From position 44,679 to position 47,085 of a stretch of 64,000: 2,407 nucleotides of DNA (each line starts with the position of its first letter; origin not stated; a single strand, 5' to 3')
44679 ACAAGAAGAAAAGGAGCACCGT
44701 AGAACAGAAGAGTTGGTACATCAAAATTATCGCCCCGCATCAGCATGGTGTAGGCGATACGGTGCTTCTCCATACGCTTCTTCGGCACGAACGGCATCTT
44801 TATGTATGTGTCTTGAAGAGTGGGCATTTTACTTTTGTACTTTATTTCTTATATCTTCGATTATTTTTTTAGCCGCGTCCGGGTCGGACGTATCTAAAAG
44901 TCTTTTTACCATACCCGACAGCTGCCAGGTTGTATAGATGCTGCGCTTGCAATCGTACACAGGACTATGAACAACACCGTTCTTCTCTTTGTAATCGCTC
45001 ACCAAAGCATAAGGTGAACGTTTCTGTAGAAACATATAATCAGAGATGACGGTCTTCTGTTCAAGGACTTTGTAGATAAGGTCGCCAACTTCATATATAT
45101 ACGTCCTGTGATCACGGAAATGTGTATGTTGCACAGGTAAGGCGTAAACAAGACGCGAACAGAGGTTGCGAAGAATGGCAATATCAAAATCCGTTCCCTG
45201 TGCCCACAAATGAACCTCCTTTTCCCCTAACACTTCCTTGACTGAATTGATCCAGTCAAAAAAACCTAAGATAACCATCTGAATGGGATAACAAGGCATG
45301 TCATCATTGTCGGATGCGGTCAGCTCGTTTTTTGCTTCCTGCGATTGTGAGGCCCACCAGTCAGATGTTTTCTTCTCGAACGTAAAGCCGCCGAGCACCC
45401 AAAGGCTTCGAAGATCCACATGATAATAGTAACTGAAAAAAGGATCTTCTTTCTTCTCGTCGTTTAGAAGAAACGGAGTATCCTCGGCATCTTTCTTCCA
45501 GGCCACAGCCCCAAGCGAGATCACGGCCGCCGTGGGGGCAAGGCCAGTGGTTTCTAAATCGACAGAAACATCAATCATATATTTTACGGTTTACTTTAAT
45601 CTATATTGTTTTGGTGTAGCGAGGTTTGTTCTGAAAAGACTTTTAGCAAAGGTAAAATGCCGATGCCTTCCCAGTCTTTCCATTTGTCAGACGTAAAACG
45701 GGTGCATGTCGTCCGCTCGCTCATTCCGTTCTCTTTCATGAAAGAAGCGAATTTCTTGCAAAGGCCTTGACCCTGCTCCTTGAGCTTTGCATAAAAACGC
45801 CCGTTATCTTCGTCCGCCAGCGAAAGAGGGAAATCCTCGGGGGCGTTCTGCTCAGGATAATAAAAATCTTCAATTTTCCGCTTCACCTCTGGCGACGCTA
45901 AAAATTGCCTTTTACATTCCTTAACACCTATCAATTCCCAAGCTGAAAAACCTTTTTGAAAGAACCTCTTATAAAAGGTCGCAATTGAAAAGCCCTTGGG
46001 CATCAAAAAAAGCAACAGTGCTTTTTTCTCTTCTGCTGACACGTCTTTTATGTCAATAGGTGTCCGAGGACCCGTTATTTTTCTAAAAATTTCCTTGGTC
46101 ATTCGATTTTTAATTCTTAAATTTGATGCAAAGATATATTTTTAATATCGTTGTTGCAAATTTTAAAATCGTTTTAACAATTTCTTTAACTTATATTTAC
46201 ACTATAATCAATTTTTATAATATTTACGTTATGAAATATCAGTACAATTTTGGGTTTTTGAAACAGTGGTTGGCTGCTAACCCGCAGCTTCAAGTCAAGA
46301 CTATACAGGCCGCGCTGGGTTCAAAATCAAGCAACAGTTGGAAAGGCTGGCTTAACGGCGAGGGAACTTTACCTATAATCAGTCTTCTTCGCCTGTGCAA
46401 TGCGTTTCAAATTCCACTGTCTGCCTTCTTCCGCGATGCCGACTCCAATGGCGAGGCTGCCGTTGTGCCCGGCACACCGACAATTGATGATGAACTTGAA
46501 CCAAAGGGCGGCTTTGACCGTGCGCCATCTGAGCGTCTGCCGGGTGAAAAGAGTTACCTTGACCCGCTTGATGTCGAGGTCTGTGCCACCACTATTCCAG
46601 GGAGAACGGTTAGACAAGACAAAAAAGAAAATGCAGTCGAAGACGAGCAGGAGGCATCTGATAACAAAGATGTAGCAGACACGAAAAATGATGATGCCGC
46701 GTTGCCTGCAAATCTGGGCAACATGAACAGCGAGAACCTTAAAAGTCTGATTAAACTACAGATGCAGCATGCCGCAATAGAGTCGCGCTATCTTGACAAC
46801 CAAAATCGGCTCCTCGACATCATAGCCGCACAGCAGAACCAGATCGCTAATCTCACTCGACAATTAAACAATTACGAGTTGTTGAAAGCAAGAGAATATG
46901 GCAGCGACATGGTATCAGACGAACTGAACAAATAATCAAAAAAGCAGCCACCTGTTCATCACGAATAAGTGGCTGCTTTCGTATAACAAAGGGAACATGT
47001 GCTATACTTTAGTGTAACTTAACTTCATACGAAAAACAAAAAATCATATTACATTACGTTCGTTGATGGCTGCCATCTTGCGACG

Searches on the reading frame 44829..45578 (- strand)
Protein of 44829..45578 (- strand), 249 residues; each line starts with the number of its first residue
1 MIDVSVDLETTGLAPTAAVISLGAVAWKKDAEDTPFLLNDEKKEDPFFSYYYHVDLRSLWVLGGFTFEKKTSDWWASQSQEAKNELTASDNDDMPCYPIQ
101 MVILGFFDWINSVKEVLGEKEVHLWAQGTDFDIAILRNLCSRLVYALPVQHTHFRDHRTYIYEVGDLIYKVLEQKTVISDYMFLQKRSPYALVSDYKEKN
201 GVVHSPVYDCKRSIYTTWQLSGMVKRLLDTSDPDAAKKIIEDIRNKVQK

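Call 7: search_protein_families(library=pfam, proteins=[window:44829-45578:-], max_evalue=0.01)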
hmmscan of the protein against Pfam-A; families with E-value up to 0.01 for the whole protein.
window:44829-45578:- (249 aa): 2 families
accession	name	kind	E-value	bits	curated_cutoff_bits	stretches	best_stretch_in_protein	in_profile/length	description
PF16473.11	Rv2179c-like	-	1.1e-20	74.5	27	1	4-160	3-138/177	3'-5' exoribonuclease Rv2179c-like domain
PF00929.31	RNase_T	-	0.00091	20.2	24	0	4-52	1-41/164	Exonuclease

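Call 8: search_protein_families(library=phrogs, proteins=[window:44829-45578:-], max_evalue=0.01)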
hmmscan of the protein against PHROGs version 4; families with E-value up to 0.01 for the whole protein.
window:44829-45578:- (249 aa): 6 families
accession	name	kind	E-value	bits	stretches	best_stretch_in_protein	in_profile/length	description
phrog_255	-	DNA, RNA and nucleotide metabolism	2.1e-34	120.3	1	1-215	180-353/436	exonuclease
phrog_14078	-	unknown function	9.8e-10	39.4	1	4-167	84-221/264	-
phrog_20376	-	DNA, RNA and nucleotide metabolism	7.9e-07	29.1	1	4-168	350-488/530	exonuclease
phrog_2082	-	DNA, RNA and nucleotide metabolism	8.7e-06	25.2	1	4-168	643-781/823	exonuclease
phrog_8783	-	unknown function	0.00026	21.7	1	113-168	18-72/114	-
phrog_192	-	DNA, RNA and nucleotide metabolism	0.0013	19.1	0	4-31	109-136/397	DNA polymerase exonuclease subunit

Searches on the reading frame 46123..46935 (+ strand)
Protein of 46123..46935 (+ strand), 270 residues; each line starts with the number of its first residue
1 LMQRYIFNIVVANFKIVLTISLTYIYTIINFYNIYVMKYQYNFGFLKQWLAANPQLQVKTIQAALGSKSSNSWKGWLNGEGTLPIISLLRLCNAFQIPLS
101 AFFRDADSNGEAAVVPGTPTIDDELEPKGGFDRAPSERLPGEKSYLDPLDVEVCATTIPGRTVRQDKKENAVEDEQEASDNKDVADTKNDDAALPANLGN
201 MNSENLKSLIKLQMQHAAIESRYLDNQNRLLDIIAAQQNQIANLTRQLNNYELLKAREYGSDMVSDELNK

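Call 7: search_protein_families(library=pfam, proteins=[window:46123-46935:+], max_evalue=0.01)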
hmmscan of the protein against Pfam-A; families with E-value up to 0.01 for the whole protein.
window:46123-46935:+ (270 aa): 0 families

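Call 8: search_protein_families(library=phrogs, proteins=[window:46123-46935:+], max_evalue=0.01)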
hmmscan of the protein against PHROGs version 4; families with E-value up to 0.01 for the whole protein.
window:46123-46935:+ (270 aa): 1 family
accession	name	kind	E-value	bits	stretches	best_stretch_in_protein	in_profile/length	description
phrog_8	-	transcription regulation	0.0069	16.9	1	63-169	178-281/346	transcriptional regulator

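Call 92: search_protein_families(library=ncbifam, max_evalue=0.01, proteins=[window:46123-46935:+])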
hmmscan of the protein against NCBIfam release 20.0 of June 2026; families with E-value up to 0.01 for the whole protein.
window:46123-46935:+ (270 aa): 0 families
